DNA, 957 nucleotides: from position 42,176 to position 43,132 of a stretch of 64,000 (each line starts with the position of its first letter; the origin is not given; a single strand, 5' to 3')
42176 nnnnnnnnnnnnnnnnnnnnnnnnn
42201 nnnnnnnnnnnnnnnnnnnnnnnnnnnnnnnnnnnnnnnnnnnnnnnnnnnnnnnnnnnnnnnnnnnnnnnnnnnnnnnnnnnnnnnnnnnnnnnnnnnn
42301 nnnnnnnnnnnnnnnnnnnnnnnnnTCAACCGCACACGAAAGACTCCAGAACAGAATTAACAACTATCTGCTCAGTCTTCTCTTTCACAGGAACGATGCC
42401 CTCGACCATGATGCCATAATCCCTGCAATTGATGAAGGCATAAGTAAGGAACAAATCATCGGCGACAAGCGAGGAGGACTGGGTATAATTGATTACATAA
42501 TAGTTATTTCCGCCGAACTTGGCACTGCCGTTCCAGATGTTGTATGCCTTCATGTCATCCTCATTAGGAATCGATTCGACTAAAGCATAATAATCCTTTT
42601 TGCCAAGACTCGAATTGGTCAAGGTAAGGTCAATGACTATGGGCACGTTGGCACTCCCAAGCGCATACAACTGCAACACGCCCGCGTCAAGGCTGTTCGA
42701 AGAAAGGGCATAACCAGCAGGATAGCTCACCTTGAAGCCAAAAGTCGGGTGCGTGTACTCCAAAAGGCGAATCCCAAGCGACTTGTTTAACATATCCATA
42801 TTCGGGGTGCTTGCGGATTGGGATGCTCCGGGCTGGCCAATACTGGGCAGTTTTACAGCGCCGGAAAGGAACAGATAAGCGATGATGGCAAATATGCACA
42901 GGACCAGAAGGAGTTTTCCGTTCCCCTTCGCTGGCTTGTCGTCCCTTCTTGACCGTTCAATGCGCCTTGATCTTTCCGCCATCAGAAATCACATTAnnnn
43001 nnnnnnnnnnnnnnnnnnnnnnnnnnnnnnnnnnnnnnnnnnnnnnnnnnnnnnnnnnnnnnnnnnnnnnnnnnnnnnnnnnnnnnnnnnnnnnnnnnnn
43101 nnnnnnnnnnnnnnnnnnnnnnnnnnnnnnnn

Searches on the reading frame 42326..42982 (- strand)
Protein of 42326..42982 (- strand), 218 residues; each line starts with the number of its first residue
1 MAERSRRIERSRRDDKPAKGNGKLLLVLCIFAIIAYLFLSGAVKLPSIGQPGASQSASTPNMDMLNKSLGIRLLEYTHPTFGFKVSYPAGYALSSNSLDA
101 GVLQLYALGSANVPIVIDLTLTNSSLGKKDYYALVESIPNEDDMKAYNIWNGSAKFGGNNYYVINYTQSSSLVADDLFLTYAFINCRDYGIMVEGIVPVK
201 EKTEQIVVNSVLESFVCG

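Call 10: search_protein_families(library=pfam, proteins=[window:42326-42982:-], max_evalue=0.01)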
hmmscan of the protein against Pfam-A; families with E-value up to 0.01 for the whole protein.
window:42326-42982:- (218 aa): 0 families

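Call 36: search_protein_families(library=phrogs, proteins=[window:42329-42982:-], max_evalue=0.01)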
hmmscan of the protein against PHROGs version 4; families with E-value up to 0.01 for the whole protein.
window:42329-42982:- (218 aa): 0 families

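Call 37: search_protein_families(library=ncbifam, proteins=[window:42329-42982:-], max_evalue=0.01)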
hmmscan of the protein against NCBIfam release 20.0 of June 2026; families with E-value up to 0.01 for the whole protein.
window:42329-42982:- (218 aa): 0 families

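Call 58: find_homologous_proteins(query=window:42329-42982:-, max_evalue=0.001)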
Query window:42329-42982:- (218 aa): 4 proteins with E <= 0.001 among 141 candidates.
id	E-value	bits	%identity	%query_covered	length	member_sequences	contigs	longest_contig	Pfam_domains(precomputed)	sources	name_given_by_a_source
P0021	7.9e-139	478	100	100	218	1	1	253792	-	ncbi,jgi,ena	ncbi:MAG: hypothetical protein WCX64_00230 [Candidatus Micrarchaeia archaeon]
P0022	1.1e-98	347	73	93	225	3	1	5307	-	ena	-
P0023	4.4e-98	345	71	100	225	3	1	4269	-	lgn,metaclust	metaclust:\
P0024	3.2e-95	336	69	100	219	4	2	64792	-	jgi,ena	-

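Call 65: predict_structure(alignment_id=A4)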
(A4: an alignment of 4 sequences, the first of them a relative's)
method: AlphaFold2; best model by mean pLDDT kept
length: 218 residues; sequences in the alignment: 4
mean_pLDDT: 40.6   pTM: 0.28
mean pLDDT of the five models: 40.6, 38.6, 38.6, 38.5, 37.7
residues with pLDDT >= 90: 0; 70-90: 8; 50-70: 30; < 50: 180
segments of 3 or more residues with pLDDT < 50: 1-21, 43-71, 80-84, 89-139, 147-218
pLDDT, mean of each block of 10 residues (from residue 1): 45 40 63 69 39 30 36 52 49 43 41 37 33 45 52 43 42 28 29 28 22 23
secondary structure, 60 per line:
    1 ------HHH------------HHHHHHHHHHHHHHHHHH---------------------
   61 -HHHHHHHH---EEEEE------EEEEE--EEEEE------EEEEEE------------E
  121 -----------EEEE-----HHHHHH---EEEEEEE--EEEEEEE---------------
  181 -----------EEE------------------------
elements in order: H22-39 H62-69 E73-77 E84-88 E91-95 E102-107 E132-135 H141-146 E150-156 E159-165 E192-194
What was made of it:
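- Tried and rejected: AlphaFold with a 4-sequence alignment failed (pLDDT 40.6), so no fold search was run on it (call 65).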

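Call 73: find_encoding_contigs(protein=P0021, flank=4000, max_places=6)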
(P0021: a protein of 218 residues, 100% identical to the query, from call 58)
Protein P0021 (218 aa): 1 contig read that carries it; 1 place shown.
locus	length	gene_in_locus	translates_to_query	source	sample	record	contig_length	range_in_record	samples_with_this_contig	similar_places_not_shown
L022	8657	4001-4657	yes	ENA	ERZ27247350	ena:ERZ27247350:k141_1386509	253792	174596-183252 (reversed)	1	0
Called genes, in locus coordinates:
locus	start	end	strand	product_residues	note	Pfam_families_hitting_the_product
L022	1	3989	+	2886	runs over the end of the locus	PF13620:CarboxypepD_reg, PF13715:CarbopepD_reg_2 (faint), PF17802:SpaA (faint), PF24025:Ig_DR_A0283-like (faint)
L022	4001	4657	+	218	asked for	-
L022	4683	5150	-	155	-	-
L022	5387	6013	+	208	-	-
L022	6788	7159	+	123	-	-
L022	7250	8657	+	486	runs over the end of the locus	-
